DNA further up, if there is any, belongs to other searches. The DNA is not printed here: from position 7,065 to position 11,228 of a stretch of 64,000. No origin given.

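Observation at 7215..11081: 1288-aa secreted protein combining a permuted papain-like domain, a duplicated lamin-tail domain and two LamG domains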

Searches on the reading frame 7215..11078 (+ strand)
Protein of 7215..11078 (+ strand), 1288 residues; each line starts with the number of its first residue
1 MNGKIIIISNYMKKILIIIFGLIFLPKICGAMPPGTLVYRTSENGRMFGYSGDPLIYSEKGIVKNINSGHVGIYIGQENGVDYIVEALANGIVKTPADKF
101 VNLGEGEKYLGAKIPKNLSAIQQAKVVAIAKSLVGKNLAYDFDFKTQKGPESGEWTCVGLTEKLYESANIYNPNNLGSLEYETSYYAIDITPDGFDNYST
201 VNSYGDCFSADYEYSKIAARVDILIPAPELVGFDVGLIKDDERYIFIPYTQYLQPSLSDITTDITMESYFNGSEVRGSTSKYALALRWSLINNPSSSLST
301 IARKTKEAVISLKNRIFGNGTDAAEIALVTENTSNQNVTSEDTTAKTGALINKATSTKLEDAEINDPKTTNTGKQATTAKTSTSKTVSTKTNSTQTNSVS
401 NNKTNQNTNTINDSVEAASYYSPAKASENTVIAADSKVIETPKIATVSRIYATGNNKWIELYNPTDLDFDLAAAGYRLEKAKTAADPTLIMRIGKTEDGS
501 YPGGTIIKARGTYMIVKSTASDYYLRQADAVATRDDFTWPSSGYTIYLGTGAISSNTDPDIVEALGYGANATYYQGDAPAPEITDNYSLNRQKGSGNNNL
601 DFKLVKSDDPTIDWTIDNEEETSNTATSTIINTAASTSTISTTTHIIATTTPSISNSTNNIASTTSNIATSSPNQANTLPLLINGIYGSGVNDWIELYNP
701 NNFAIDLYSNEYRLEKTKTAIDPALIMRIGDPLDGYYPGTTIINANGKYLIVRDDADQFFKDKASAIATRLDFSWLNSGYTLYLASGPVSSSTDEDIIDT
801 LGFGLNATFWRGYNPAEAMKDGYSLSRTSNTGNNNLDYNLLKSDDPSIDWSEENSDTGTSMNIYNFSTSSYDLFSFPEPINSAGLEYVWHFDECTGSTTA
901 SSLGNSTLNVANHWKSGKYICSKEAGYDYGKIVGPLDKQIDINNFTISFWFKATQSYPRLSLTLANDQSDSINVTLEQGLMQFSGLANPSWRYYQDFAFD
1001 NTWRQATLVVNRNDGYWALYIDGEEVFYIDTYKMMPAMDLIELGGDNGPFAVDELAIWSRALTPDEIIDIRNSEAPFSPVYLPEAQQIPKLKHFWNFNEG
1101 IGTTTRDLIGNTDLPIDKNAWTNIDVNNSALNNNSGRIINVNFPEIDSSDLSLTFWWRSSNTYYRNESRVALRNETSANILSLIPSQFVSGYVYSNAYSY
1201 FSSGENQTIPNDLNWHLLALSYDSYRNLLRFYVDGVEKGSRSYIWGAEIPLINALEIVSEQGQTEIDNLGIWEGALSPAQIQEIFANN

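Call 3: search_protein_families(library=pfam, proteins=[window:7215-11078:+], max_evalue=1)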
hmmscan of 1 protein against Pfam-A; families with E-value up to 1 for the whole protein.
window:7215-11078:+ (1288 aa): 3 families
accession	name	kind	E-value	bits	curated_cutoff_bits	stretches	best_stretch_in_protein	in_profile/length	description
PF13385.13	Laminin_G_3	-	2.9e-21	76.6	27.6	2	938-1067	12-150/151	Concanavalin A-like lectin/glucanases superfamily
PF00932.25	LTD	-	1.6e-11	44.9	34.3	2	448-548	11-94/109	Lamin Tail Domain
PF06289.16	FlbD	-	0.055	13.5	24.7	1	713-759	6-47/59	Flagellar and Swarming motility proteins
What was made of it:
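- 8553..9080 (+): Lamin-tail domain 1 (LTD1). Pfam PF00932 (call 3).
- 9843..10433 (+): LamG / concanavalin-A-like domain 1, with a conserved Cys pair (Cys883 and Cys910). Pfam PF13385 (call 3).
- On Pfam PF05708 Peptidase_C92 (YaeF/YiiX permuted NlpC/P60): In the full-length scan the hit is masked (call 3).
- On Lamin-tail domain (PF00932): 44.9 bits against 34.3, in two stretches (call 3).
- On LamG / Laminin_G_3 (PF13385): 76.6 bits against 27.6, in two stretches (call 3).
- Checked: Pfam finds Laminin_G_3 in 2 stretches (76.6 bits, cut-off 27.6) and LTD in 2 stretches (44.9 bits, cut-off 34.3) (call 3).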

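Call 4: search_protein_families(library=ncbifam, proteins=[window:7215-11078:+], max_evalue=1)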
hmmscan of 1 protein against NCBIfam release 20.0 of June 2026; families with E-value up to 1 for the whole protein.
window:7215-11078:+ (1288 aa): 1 family
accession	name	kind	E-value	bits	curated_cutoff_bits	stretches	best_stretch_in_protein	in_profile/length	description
NF007458.0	PRK10030.1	equivalog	8.6e-05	22.1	216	1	69-167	51-144/205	YiiX family permuted papain-like enzyme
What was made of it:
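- On YiiX orthologue (NCBIfam NF007458 equivalog): 22.1 bits against a cut-off of 216 (call 4).
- Sequence similarity to YiiX is low: 15-22 bits, and far below the NCBIfam equivalog cut-off of 216 (call 4).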

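Call 6: search_solved_structures(query=window:7215-11078:+, max_evalue=1, show_alignments=3)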
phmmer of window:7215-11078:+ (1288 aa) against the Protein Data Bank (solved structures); distinct sequences matched with E-value up to 1: 2.
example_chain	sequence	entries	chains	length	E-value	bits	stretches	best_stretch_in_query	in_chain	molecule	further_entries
2if6_A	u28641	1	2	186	0.0052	17.5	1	68-146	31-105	Hypothetical protein yiiX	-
9lad_C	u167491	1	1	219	0.2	12.3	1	925-1030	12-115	Neuronal pentraxin-2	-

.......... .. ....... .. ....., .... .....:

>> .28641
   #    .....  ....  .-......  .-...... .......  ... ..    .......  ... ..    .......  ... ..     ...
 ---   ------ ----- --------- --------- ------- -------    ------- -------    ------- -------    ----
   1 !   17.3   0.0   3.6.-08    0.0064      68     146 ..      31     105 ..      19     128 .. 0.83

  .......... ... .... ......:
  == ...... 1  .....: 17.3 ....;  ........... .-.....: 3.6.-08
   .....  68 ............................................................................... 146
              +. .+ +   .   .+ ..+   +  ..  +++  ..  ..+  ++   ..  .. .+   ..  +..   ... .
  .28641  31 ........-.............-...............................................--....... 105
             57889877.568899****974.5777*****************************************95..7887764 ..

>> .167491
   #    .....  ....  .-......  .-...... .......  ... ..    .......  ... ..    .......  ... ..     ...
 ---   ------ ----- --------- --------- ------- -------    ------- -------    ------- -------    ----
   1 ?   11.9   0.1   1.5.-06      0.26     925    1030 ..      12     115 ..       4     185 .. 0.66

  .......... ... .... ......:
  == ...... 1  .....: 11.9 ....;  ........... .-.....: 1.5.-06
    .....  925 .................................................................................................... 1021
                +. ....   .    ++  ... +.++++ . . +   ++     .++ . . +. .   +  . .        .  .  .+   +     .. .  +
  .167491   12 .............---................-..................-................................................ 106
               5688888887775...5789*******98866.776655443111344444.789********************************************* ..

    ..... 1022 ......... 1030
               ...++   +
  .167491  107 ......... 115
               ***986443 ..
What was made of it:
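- Weak but specific hits to the NCBIfam YiiX model and to PDB 2if6 (calls 4, 6).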
